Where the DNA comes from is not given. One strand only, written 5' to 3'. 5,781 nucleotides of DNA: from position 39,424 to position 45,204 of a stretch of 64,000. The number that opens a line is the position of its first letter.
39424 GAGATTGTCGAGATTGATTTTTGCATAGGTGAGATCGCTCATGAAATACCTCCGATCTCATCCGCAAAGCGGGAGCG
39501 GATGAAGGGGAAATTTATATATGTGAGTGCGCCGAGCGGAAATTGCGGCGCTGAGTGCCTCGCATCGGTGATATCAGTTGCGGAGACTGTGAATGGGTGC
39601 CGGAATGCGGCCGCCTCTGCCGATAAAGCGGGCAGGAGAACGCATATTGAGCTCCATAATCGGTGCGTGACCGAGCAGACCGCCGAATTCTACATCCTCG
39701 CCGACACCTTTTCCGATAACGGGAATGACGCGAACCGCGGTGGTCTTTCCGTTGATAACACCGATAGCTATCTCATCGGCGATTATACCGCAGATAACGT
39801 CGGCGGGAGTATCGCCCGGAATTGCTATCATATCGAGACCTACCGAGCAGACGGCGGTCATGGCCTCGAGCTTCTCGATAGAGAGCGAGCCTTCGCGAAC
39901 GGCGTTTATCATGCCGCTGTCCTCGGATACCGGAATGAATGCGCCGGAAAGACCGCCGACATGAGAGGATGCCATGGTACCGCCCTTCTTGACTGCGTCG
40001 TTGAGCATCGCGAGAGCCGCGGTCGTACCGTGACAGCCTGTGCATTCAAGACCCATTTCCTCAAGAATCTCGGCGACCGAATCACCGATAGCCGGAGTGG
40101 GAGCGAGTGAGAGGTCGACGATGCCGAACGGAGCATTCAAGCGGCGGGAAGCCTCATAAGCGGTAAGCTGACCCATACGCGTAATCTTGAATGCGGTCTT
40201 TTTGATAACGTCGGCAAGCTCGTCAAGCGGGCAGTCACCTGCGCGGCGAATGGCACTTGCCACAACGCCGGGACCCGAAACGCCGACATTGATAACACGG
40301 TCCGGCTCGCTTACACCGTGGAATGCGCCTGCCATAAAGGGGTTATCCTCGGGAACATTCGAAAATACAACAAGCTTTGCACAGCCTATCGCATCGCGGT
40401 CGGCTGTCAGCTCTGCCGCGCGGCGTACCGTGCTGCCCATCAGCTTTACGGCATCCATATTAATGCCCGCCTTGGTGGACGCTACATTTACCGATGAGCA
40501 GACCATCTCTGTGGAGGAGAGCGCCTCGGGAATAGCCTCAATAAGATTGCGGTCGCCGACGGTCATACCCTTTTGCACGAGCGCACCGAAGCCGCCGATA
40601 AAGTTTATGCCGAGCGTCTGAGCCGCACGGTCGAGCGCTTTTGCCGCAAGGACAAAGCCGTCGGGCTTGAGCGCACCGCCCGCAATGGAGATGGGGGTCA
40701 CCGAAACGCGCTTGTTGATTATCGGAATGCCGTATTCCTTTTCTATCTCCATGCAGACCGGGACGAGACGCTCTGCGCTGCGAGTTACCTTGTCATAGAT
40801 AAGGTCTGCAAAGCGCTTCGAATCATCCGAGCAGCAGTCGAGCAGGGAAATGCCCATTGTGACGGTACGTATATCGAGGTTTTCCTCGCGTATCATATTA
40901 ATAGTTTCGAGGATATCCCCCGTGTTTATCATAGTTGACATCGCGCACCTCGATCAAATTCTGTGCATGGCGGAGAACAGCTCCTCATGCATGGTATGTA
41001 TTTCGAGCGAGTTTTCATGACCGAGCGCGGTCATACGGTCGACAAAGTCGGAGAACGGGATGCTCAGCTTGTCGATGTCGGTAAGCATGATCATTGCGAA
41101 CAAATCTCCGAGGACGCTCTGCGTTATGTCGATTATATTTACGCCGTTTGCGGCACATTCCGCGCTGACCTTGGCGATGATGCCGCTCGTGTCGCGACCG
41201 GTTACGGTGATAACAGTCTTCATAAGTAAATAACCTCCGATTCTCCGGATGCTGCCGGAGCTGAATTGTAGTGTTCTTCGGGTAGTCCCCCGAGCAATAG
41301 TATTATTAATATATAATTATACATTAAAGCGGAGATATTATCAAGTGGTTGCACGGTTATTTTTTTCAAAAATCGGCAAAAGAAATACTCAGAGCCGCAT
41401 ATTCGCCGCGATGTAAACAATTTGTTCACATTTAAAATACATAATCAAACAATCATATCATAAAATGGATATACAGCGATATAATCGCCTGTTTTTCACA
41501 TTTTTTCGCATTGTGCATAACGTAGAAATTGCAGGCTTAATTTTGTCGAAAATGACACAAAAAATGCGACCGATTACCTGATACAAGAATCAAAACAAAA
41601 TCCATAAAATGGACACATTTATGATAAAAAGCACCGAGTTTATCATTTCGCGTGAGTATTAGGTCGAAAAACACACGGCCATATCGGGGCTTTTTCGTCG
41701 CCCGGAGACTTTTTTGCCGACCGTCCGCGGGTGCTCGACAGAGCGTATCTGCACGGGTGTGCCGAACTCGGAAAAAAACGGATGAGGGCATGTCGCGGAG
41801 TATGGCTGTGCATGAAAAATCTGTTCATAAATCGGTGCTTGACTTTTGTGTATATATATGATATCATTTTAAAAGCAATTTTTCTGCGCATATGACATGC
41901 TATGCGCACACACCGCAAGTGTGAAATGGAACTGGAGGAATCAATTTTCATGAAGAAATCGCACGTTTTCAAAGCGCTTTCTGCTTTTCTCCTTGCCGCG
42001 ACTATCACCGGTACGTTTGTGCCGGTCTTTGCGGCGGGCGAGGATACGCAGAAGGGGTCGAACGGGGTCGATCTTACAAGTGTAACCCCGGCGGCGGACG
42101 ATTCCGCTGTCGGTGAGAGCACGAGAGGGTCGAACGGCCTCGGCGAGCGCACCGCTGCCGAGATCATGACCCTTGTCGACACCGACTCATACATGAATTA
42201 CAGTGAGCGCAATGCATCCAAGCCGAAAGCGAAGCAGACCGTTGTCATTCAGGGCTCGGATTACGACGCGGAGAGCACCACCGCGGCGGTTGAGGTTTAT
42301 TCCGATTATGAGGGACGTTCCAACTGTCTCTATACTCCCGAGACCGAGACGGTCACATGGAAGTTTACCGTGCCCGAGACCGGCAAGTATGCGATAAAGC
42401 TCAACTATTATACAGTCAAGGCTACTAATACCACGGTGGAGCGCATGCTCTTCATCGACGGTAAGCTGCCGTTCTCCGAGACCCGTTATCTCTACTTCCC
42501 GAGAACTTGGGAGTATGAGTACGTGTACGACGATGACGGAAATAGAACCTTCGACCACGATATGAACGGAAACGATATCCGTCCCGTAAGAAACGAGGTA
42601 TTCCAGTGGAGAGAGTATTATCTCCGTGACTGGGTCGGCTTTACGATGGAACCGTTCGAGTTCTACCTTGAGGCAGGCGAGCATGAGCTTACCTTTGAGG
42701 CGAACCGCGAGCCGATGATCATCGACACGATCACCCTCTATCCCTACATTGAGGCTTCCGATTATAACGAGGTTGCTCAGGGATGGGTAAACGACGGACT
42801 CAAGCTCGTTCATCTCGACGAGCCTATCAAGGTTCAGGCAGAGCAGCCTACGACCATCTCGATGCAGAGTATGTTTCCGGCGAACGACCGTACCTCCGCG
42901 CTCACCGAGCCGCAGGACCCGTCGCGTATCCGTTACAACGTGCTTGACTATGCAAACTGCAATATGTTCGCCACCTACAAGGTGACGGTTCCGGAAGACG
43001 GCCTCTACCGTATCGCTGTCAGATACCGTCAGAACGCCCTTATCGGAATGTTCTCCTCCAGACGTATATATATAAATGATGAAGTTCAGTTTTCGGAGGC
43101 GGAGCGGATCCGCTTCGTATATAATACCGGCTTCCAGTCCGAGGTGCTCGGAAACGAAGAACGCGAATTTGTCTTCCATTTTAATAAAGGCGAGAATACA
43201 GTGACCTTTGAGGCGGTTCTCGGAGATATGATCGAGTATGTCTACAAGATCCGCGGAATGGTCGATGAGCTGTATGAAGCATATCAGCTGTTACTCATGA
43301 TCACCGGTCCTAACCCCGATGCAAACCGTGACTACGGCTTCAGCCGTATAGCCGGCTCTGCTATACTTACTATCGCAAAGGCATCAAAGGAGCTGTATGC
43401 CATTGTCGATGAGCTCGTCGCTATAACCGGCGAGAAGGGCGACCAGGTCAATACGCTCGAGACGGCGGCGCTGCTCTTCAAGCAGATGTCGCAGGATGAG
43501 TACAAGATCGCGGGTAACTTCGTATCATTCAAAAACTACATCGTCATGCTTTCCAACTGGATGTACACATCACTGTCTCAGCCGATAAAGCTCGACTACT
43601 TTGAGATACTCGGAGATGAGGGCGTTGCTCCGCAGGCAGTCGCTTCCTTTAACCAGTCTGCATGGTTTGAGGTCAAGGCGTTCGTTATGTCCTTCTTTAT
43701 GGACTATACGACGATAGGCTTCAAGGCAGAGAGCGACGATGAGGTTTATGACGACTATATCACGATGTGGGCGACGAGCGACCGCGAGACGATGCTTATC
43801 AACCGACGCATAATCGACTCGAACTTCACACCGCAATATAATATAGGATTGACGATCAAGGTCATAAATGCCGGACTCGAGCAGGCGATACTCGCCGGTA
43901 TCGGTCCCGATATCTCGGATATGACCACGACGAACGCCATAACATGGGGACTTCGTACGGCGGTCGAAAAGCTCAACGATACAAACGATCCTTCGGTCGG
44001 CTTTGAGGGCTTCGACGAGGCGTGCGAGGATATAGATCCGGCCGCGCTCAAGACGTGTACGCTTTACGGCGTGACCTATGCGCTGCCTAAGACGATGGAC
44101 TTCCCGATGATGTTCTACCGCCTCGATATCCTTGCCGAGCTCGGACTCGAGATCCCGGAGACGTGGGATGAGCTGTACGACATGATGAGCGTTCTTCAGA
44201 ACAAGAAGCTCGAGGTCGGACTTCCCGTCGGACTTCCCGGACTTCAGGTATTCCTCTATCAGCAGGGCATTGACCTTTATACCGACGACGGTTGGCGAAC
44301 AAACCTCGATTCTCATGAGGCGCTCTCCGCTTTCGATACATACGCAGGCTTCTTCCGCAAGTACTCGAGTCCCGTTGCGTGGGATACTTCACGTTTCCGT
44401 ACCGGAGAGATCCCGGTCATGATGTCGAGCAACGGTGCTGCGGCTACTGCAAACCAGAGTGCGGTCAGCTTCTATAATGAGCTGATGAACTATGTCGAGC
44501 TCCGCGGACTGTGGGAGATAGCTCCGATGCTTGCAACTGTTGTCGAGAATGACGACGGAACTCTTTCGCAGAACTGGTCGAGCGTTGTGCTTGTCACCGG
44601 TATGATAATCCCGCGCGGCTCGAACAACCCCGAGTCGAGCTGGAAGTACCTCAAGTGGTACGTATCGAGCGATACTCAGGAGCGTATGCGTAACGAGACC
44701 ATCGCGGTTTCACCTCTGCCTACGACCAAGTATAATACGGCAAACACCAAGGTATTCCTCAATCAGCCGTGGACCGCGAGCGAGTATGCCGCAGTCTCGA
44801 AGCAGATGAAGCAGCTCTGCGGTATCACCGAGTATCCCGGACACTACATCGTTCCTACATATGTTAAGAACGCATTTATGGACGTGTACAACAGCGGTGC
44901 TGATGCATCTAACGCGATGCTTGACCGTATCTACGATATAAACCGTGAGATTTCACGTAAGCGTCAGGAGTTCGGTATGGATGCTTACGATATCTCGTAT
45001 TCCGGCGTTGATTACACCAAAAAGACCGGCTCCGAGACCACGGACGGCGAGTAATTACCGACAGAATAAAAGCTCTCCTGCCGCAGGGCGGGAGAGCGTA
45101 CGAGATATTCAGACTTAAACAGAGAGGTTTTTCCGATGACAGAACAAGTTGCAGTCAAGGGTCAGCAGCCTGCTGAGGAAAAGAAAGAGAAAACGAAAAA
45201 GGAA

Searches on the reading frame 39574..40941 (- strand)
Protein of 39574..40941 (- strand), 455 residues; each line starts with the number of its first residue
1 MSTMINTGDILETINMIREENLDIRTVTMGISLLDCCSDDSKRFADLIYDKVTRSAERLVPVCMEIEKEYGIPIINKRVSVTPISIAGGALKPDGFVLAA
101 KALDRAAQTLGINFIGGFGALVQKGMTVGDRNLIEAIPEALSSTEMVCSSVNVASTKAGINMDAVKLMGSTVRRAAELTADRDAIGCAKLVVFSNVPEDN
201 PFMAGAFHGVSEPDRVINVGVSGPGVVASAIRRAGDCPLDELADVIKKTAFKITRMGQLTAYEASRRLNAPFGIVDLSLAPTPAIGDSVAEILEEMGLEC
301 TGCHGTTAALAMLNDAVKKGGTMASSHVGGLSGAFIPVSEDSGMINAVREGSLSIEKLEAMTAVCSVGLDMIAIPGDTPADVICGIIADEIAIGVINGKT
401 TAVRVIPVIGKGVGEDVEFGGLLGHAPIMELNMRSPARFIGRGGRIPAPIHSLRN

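Call 75: search_protein_families(library=pfam, proteins=[window:39574-40941:-], max_evalue=0.00001)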
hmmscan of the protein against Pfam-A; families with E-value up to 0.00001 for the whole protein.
window:39574-40941:- (455 aa): 1 family
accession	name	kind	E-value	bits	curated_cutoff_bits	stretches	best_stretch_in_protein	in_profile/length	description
PF05167.17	DUF711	-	8.9e-193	641.1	25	1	15-425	1-412/413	Uncharacterised ACR (DUF711)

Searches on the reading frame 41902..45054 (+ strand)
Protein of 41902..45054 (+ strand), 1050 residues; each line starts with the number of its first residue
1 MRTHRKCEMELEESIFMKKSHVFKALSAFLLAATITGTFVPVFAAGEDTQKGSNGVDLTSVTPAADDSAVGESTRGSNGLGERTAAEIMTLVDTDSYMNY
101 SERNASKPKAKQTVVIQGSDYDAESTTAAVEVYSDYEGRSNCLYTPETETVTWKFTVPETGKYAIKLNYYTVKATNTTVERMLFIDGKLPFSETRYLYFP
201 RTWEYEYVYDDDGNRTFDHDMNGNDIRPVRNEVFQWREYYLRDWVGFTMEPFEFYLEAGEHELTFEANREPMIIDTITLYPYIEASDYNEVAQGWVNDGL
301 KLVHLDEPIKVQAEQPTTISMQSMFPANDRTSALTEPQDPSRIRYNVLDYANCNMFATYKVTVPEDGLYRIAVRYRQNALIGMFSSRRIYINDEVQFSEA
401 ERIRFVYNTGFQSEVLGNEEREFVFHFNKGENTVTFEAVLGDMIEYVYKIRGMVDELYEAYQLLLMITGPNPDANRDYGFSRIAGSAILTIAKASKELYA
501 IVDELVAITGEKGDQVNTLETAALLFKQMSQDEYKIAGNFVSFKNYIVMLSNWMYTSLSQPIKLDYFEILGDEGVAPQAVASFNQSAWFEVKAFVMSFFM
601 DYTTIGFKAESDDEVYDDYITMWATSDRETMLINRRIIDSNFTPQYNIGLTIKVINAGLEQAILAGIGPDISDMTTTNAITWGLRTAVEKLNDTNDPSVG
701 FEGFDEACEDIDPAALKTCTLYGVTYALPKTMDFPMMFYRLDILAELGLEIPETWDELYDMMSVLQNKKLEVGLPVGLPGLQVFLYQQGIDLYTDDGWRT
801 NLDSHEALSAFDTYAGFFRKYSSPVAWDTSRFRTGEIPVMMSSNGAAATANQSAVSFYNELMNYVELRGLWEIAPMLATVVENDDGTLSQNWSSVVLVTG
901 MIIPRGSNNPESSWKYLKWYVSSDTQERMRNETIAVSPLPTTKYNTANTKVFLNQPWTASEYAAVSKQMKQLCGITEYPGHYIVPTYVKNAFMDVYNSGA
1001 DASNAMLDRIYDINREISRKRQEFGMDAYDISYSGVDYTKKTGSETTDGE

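Call 75: search_protein_families(library=pfam, proteins=[window:41902-45054:+], max_evalue=0.00001)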
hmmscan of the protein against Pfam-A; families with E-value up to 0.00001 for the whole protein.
window:41902-45054:+ (1050 aa): 2 families
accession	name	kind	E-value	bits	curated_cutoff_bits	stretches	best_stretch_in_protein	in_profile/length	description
PF01547.30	SBP_bac_1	-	1.5e-12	48.6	26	1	659-927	36-307/307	Bacterial extracellular solute-binding protein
PF25275.1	Golvesin_C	-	4.9e-06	27.1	31.6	0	125-178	20-70/132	Golvesin C-terminal domain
